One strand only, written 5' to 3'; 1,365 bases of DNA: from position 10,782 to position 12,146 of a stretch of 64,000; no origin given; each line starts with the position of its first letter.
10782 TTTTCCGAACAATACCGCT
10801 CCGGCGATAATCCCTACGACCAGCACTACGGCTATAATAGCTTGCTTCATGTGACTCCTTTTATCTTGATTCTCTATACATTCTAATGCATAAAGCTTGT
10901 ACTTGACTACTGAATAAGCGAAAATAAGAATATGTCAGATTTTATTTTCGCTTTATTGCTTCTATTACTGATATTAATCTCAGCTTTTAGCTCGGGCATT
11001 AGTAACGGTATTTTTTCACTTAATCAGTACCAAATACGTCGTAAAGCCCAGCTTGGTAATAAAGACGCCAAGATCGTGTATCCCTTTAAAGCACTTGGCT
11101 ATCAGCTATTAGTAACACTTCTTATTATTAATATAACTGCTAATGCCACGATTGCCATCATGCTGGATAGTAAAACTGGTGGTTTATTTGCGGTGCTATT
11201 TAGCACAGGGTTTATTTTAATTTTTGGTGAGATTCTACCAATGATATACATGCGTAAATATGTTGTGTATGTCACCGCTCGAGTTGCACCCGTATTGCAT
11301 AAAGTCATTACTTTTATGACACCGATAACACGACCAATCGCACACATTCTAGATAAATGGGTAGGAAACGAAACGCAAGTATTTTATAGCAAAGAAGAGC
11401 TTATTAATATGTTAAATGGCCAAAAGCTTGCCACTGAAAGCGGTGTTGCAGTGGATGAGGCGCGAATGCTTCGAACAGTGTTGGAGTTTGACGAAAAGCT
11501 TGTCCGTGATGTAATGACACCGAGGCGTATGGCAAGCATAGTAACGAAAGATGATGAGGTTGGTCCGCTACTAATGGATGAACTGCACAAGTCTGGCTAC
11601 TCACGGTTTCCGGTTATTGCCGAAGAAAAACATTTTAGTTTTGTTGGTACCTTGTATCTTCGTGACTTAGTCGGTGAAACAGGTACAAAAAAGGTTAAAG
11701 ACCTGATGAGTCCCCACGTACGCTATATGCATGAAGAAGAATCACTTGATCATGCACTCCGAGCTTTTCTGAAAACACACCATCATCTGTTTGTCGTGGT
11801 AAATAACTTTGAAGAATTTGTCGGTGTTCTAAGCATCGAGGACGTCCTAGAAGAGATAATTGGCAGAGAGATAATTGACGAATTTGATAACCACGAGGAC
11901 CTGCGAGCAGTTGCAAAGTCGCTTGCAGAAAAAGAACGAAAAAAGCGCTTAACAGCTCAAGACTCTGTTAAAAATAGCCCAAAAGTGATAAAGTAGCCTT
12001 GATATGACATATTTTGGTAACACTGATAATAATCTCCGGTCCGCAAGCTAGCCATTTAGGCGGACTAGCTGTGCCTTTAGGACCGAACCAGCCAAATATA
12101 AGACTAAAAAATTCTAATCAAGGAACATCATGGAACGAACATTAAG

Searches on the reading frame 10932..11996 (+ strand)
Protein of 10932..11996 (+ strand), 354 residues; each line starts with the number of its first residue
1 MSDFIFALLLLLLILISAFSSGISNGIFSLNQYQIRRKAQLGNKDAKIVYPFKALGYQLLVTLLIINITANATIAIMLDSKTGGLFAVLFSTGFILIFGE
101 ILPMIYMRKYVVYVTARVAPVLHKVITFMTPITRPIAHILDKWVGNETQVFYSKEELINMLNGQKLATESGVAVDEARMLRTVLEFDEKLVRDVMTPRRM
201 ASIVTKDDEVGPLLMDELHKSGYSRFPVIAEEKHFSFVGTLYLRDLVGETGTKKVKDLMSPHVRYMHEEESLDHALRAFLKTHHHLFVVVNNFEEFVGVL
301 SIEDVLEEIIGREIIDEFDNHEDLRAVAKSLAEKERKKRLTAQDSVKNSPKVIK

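Call 87: search_protein_families(library=pfam, proteins=[window:10932-11996:+], max_evalue=0.00001)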
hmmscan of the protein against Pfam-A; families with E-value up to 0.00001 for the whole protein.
window:10932-11996:+ (354 aa): 2 families
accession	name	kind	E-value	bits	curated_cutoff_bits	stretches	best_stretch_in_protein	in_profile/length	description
PF01595.25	CNNM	-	6.5e-29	101.3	28.4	1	9-163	2-170/181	Cyclin M transmembrane N-terminal domain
PF00571.33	CBS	-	1.7e-15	57.5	24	1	255-310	1-56/57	CBS domain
